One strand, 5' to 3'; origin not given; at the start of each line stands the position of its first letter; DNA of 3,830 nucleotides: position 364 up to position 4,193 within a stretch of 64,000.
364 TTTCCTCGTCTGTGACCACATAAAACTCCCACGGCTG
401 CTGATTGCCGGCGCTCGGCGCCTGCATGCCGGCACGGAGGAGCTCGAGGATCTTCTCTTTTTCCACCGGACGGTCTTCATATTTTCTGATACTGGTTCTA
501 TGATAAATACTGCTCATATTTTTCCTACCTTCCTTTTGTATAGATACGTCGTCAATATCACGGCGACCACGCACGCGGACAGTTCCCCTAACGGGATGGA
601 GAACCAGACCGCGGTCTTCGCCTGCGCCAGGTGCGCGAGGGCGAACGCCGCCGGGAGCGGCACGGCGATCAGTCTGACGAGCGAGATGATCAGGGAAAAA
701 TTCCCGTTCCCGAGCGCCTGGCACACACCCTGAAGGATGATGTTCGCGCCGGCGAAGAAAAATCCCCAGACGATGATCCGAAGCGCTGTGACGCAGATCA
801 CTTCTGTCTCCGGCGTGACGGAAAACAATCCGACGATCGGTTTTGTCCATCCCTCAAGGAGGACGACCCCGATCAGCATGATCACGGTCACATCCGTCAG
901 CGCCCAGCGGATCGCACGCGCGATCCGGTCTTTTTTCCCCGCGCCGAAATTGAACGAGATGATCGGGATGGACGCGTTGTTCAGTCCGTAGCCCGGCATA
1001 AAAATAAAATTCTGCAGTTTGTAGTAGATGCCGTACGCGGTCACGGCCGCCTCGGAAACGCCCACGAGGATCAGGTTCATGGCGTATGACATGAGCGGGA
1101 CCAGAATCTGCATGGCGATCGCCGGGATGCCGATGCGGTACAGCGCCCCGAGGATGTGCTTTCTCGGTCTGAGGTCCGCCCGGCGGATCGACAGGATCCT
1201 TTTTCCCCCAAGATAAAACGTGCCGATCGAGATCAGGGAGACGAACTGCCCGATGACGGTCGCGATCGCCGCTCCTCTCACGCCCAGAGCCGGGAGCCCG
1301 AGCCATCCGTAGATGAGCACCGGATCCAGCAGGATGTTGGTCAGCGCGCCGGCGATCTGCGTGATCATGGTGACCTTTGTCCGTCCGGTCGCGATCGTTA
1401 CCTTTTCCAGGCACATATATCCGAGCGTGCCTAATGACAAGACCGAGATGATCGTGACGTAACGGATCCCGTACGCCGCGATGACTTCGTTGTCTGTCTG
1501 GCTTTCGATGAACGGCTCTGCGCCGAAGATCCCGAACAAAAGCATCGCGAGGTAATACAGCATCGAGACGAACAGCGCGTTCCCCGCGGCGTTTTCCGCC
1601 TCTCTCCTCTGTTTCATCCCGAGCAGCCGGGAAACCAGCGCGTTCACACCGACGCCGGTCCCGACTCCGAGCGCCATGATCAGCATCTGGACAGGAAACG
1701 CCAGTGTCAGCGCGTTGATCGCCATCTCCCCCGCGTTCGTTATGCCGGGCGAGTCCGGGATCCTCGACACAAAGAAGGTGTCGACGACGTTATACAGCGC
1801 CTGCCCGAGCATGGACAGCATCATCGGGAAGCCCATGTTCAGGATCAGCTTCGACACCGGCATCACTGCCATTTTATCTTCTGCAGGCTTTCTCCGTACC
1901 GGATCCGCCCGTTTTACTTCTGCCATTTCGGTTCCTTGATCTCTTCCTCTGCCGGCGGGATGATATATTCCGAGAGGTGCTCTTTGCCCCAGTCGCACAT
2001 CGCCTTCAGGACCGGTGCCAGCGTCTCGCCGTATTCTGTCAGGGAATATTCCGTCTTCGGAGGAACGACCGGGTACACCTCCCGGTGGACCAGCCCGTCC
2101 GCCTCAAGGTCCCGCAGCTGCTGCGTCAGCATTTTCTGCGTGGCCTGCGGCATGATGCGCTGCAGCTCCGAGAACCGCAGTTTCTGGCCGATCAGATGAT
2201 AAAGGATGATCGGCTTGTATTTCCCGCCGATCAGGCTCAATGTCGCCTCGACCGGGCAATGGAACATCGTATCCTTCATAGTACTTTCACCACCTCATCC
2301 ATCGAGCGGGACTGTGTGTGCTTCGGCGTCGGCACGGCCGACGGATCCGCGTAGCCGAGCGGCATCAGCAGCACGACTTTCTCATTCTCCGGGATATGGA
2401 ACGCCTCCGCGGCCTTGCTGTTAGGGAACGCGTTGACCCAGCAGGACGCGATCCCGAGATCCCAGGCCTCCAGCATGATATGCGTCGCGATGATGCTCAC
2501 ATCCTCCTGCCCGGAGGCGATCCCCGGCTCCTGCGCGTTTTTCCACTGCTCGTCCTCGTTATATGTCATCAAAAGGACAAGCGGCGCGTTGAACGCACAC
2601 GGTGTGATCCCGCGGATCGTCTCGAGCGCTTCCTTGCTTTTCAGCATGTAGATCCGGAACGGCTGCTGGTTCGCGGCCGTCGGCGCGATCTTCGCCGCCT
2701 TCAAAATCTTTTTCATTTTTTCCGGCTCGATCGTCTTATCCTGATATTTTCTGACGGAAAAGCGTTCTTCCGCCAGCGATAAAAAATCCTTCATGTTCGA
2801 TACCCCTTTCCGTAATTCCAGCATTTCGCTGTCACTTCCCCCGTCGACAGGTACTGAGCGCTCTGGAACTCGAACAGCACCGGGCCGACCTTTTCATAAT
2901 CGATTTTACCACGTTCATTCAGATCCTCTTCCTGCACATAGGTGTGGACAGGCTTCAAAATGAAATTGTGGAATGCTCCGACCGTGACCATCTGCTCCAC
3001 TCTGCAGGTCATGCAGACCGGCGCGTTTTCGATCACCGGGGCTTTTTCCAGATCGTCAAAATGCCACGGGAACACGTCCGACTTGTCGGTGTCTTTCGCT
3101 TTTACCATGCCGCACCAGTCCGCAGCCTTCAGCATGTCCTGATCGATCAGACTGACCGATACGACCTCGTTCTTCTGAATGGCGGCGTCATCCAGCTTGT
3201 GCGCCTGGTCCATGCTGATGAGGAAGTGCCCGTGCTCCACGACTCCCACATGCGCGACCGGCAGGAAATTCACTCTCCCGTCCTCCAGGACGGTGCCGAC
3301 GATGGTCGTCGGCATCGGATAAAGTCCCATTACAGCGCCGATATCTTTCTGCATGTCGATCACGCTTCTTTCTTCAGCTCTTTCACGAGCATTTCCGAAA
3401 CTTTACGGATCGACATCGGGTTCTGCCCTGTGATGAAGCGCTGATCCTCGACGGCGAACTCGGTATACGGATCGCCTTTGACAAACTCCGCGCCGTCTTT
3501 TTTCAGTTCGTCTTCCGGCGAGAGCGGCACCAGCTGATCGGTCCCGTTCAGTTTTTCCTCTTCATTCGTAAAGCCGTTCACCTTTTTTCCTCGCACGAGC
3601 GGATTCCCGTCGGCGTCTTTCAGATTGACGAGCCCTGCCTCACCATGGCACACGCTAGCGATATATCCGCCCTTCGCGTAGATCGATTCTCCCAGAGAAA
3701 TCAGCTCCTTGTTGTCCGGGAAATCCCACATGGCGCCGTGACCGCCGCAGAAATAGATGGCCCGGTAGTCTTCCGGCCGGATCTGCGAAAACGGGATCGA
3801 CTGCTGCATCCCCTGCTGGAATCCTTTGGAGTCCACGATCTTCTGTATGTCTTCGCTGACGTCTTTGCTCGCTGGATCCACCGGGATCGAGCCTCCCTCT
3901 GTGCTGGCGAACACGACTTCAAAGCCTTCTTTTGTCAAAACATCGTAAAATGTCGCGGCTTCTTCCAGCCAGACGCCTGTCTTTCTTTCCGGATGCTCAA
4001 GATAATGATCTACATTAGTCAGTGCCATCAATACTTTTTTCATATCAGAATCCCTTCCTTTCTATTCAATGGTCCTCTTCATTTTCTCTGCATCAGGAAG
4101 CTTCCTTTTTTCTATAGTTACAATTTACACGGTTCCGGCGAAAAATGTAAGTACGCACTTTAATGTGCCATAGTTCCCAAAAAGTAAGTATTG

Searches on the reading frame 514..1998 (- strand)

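Call 58: search_protein_families(library=pfam, proteins=[window:514-1998:-], max_evalue=0.00001)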
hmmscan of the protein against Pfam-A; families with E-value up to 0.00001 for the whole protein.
window:514-1998:- (494 aa): 1 family
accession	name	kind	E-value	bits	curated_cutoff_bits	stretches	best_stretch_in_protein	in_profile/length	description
PF01554.23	MatE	-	1.7e-44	151.8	24.9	2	292-445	1-153/161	MatE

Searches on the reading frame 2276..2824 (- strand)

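Call 58: search_protein_families(library=pfam, proteins=[window:2276-2824:-], max_evalue=0.00001)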
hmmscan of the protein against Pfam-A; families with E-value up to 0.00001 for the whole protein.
window:2276-2824:- (182 aa): 2 families
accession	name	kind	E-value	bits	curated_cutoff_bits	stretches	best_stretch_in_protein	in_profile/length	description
PF00881.29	Nitroreductase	-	1.7e-28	100.3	23.5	2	77-158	87-167/167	Nitroreductase family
PF14512.11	TM1586_NiRdase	-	1.4e-18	67.7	27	2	114-181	89-151/215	Putative TM nitroreductase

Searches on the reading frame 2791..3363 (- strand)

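Call 58: search_protein_families(library=pfam, proteins=[window:2791-3363:-], max_evalue=0.00001)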
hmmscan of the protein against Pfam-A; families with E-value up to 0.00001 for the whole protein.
window:2791-3363:- (190 aa): 1 family
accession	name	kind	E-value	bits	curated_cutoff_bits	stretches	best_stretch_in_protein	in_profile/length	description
PF01613.24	Flavin_Reduct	-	6.5e-16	59.2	27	1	12-150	1-140/153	Flavin reductase like domain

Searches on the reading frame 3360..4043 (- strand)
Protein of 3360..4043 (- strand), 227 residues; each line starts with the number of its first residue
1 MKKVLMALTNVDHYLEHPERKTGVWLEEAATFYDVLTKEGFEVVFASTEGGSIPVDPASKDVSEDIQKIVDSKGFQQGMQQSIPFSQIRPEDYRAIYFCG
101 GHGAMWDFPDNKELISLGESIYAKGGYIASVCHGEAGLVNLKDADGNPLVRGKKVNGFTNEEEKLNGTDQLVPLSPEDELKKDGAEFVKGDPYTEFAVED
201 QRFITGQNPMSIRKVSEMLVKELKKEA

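Call 58: search_protein_families(library=pfam, proteins=[window:3360-4043:-], max_evalue=0.00001)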
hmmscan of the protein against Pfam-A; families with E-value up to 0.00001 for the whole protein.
window:3360-4043:- (227 aa): 1 family
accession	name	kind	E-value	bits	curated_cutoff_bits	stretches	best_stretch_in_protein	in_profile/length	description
PF01965.30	DJ-1_PfpI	-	1.7e-10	41.4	26.6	1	28-220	15-163/165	DJ-1/PfpI family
